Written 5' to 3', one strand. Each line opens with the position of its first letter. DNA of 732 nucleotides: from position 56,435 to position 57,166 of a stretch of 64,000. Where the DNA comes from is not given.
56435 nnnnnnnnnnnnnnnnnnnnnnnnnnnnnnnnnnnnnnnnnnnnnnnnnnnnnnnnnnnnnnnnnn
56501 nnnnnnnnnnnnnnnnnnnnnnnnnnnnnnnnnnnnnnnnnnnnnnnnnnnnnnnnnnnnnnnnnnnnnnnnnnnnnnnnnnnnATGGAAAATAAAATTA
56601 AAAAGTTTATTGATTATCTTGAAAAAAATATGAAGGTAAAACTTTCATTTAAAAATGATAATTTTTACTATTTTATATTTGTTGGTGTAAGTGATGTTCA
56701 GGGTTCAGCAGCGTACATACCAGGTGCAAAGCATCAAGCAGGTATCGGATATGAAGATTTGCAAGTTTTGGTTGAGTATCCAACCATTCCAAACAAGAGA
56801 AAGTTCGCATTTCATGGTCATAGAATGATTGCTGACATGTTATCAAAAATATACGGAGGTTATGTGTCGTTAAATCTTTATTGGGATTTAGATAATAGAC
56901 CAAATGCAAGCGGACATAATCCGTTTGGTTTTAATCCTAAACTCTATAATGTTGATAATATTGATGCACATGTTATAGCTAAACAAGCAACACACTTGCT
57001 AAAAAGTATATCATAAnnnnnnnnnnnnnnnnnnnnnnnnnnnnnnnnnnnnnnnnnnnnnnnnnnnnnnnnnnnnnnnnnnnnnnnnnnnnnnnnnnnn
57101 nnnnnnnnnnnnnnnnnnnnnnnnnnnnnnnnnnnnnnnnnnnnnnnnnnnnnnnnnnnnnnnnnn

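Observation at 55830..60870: Five-gene orphan block after rplM-rpsI: two small paralogs, a 143-aa protein and two ~600-aa helical-repeat paralogs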

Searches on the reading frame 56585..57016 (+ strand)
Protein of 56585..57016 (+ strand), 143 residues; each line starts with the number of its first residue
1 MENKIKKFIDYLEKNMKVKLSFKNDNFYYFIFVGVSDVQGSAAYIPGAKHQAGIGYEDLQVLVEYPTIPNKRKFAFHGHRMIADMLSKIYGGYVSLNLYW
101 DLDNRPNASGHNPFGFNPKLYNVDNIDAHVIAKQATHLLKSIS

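Call 3: search_protein_families(library=pfam, proteins=[window:56585-57016:+], max_evalue=1)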
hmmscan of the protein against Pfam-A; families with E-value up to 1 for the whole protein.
window:56585-57016:+ (143 aa): 0 families

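Call 4: search_protein_families(library=ncbifam, proteins=[window:56585-57016:+], max_evalue=1)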
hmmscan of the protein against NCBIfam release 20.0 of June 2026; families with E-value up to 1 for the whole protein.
window:56585-57016:+ (143 aa): 0 families

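Call 23: search_protein_families(library=phrogs, proteins=[window:56585-57016:+], max_evalue=1)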
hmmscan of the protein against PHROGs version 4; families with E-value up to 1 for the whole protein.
window:56585-57016:+ (143 aa): 1 family
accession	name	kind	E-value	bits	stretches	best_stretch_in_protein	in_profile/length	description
phrog_9400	-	unknown function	0.2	12.5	1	46-79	15-46/74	-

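Call 24: search_protein_families(library=padloc, proteins=[window:56585-57016:+], max_evalue=1)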
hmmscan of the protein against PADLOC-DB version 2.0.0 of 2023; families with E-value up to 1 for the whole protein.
window:56585-57016:+ (143 aa): 0 families

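Call 27: find_homologous_proteins(query=window:56585-57016:+, max_evalue=0.01)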
Query window:56585-57016:+ (143 aa): 8 proteins with E <= 0.01 among 11 candidates.
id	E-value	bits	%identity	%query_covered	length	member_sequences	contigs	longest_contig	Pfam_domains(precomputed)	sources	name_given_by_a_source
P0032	3.5e-91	320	99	100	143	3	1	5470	-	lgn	-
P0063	5.4e-52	193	62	99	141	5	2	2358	-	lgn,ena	-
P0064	1.8e-49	185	61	97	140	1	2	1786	-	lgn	-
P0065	7.3e-49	183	62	97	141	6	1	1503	-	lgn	-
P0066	3.2e-45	171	65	87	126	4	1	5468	-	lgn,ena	-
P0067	8.5e-44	167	57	99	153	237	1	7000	-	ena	-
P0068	1.3e-28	118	59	68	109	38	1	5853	-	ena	-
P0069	4.9e-17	80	56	54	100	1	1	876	-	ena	-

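Call 28: find_encoding_contigs(protein=P0067, flank=10000, max_places=6)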
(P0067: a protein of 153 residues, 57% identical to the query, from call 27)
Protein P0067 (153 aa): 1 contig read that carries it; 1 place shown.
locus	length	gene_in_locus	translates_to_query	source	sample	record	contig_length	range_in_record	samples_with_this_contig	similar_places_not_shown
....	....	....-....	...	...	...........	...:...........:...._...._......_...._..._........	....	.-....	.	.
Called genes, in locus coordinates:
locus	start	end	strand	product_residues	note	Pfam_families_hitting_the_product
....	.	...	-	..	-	?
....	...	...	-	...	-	-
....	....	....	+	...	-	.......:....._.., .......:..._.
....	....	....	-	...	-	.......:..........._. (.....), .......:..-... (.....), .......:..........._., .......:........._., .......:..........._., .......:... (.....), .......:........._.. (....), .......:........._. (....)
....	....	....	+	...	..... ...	-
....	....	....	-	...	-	-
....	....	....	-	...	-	-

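Call 52: predict_structure(alignment_id=A5)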
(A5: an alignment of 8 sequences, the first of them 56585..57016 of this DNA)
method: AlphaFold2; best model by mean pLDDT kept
length: 143 residues; sequences in the alignment: 8
mean_pLDDT: 81.1   pTM: 0.80
mean pLDDT of the five models: 81.1, 80.1, 79.0, 77.7, 70.4
residues with pLDDT >= 90: 55; 70-90: 58; 50-70: 23; < 50: 7
segments of 3 or more residues with pLDDT < 50: 113-116
pLDDT, mean of each block of 10 residues (from residue 1): 93 90 93 77 87 92 76 86 86 76 62 51 79 91 73
secondary structure, 60 per line:
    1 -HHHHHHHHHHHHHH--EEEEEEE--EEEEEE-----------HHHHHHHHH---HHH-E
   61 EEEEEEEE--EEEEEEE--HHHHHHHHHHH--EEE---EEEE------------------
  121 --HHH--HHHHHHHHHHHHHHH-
elements in order: H2-15 E18-24 E27-32 H44-52 E60-68 E71-77 H80-90 E93-95 E99-102 H128-142

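Call 54: fold_search(model_id=the predicted structure, library=pdb)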
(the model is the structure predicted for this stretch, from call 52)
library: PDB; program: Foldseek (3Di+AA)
matches with E <= 10: 332; with E <= 0.001: 0
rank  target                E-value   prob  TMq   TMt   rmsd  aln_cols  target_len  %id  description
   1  5o4z                  3.7e-03  0.91  0.36  0.20   7.9       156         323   15  Structure of the inactive T.maritima PDE (TM1595) D80N D154N mutant with substrate 5'-pApA (released 2017-10-25)
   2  5o1u_B                4.0e-03  0.98  0.43  0.23   7.4       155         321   15  Structure of wildtype T.maritima PDE (TM1595) with AMP and Mn2+ (released 2017-10-25)
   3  5o1u_A                4.0e-03  0.97  0.42  0.23   7.9       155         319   15  Structure of wildtype T.maritima PDE (TM1595) with AMP and Mn2+ (released 2017-10-25)
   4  5o7f_B                4.3e-03  0.97  0.43  0.23   7.6       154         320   16  Structure of the inactive T.maritima PDE (TM1595) D80N D154N mutant with GMP and Mn2+ (released 2017-10-25)
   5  5o7f_A                4.3e-03  0.96  0.40  0.22   7.7       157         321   15  Structure of the inactive T.maritima PDE (TM1595) D80N D154N mutant with GMP and Mn2+ (released 2017-10-25)
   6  5o25_B                1.0e-02  0.75  0.32  0.17  10.1       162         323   13  Structure of wildtype T.maritima PDE (TM1595) in ligand-free state (released 2017-10-25)
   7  7ykv_B                1.5e-02  0.84  0.28  0.12   5.7        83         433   25  The structure of archaeal nuclease RecJ2 from Methanocaldococcus jannaschii (released 2023-07-26)
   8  5ght                  2.2e-02  0.82  0.36  0.14   7.6       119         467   14  DNA replication protein (released 2016-10-12)
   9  5x4i                  2.5e-02  0.85  0.38  0.14   7.5       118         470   17  Pyrococcus furiosus RecJ (D83A, Mn-soaking) (released 2018-02-14)
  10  7bih_B                2.6e-02  0.77  0.35  0.14   7.5       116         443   13  Crystal structure of RecJ-Cdc45 from Methanothermobacter Thermoautotrophicus in the closed state. (released 2022-07-27)
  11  5j21_A                3.7e-02  0.66  0.35  0.19   7.5       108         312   13  Structure of Bacillus NanoRNase A (WT) (released 2017-08-02)
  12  5x4j                  5.4e-02  0.69  0.36  0.14   7.5       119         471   15  The crystal structure of Pyrococcus furiosus RecJ (Zn-soaking) (released 2018-02-14)
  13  7bih_A                5.4e-02  0.57  0.35  0.14   8.5       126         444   13  Crystal structure of RecJ-Cdc45 from Methanothermobacter Thermoautotrophicus in the closed state. (released 2022-07-27)
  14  5x4h                  5.8e-02  0.72  0.38  0.14   7.4       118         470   17  The crystal structure of Pyrococcus furiosus RecJ (wild-type) (released 2018-02-14)
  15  5xsp_B                6.2e-02  0.57  0.34  0.18   6.4       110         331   13  The catalytic domain of GdpP with 5'-pApA (released 2018-01-31)
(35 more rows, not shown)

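Call 55: search_solved_structures(query=A5, max_evalue=10, show_alignments=2)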
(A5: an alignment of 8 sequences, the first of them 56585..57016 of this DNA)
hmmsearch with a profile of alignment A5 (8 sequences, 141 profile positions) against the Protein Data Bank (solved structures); distinct sequences matched with E-value up to 10: 1.
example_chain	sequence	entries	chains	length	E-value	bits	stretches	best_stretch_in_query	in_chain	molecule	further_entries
4xrt_A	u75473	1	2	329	1.7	12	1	44-74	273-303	StfQ Aromatase/Cyclase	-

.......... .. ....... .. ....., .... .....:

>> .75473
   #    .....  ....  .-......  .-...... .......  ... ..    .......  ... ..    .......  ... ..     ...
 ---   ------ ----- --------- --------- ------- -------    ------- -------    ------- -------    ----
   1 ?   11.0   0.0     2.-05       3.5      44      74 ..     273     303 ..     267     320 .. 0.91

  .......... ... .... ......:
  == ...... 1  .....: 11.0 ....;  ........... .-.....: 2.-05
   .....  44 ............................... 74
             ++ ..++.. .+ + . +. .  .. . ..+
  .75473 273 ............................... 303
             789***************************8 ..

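Call 56: search_protein_families(library=pfam, alignment_id=A5, max_evalue=10)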
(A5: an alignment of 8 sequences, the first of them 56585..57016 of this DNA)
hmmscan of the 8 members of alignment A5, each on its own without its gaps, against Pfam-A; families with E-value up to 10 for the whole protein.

A. member 1, window:56585-57016:+ (143 aa): 0 families

B. families by the number of members that match (of 8 scanned): 3 families
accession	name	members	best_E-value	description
PF07560.16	DUF1539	2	0.13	Domain of Unknown Function (DUF1539)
PF24612.2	Ig_TgrO1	1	0.0029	TgrO1-like, immunoglobulin-like domain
PF16653.10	Sacchrp_dh_C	1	0.19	Saccharopine dehydrogenase C-terminal domain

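Call 81: fold_search(model_id=the predicted structure, library=viral)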
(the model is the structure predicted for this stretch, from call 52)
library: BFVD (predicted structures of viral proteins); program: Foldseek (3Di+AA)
matches with E <= 10: 407; with E <= 0.001: 0
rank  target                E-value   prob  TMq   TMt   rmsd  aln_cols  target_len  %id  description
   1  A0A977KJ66            1.1e-02  0.96  0.40  0.25   4.5       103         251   14  (no name in the UniProt tables at hand)
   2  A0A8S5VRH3            1.4e-02  0.97  0.40  0.19   6.7       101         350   11  (no name in the UniProt tables at hand)
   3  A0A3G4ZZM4            1.5e-02  0.77  0.35  0.19   8.2       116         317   14  Uncharacterized protein [Edafosvirus sp.]
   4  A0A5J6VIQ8            2.6e-02  0.69  0.33  0.18   7.2       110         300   17  Uncharacterized protein [Megaviridae environmental sample]
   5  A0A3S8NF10            3.9e-02  0.54  0.29  0.35   4.8        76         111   10  Uncharacterized protein [Sulfolobales Beppu filamentous virus 3]
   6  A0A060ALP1            4.2e-02  0.54  0.33  0.19   5.5       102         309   16  Uncharacterized protein [Listeria phage LMSP-25]
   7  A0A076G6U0            5.4e-02  0.44  0.32  0.18   7.4       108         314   10  Exopolyphosphatase [Bacillus phage Bobb]
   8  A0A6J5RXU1            7.0e-02  0.75  0.30  0.30   4.0        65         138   12  Uncharacterized protein [uncultured Caudovirales phage]
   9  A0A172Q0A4            7.5e-02  0.51  0.35  0.21   6.9       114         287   10  Putative DHD superfamily phosphohydrolase [Acinetobacter phage vB_AbaM_ME3]
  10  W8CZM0                7.5e-02  0.51  0.38  0.21   8.8       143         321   10  Phosphohydrolase [Erwinia phage PhiEaH1]
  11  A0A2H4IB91            7.5e-02  0.41  0.33  0.17   6.4       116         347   14  Phosphoesterase [Erwinia phage vB_EamM_Y3]
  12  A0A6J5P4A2            8.6e-02  0.38  0.27  0.41   5.2        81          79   20  Uncharacterized protein [uncultured Caudovirales phage]
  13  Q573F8                1.1e-01  0.41  0.30  0.37   4.7        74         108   14  Uncharacterized protein ORF108 [Acidianus filamentous virus 2 (isolate Italy/Pozzuoli)]
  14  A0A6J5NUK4            1.1e-01  0.13  0.23  0.26  10.9       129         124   11  Uncharacterized protein [uncultured Caudovirales phage]
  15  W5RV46                1.4e-01  0.60  0.40  0.12   6.7       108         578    9  Repair exonuclease [Staphylococcus phage vB_SepS_SEP9]
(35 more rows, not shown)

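Call 90: find_related_loci(query=A5, collection=viral_contigs, flank=8000)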
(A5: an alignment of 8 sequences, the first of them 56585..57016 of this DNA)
Query A5 (143 aa) in viral_contigs; peptide patterns used: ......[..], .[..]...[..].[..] (x = any residue, [..] = any of these).
44 stretches matched a pattern, but none encodes a relative of the query by tblastn (E <= 1e-3).
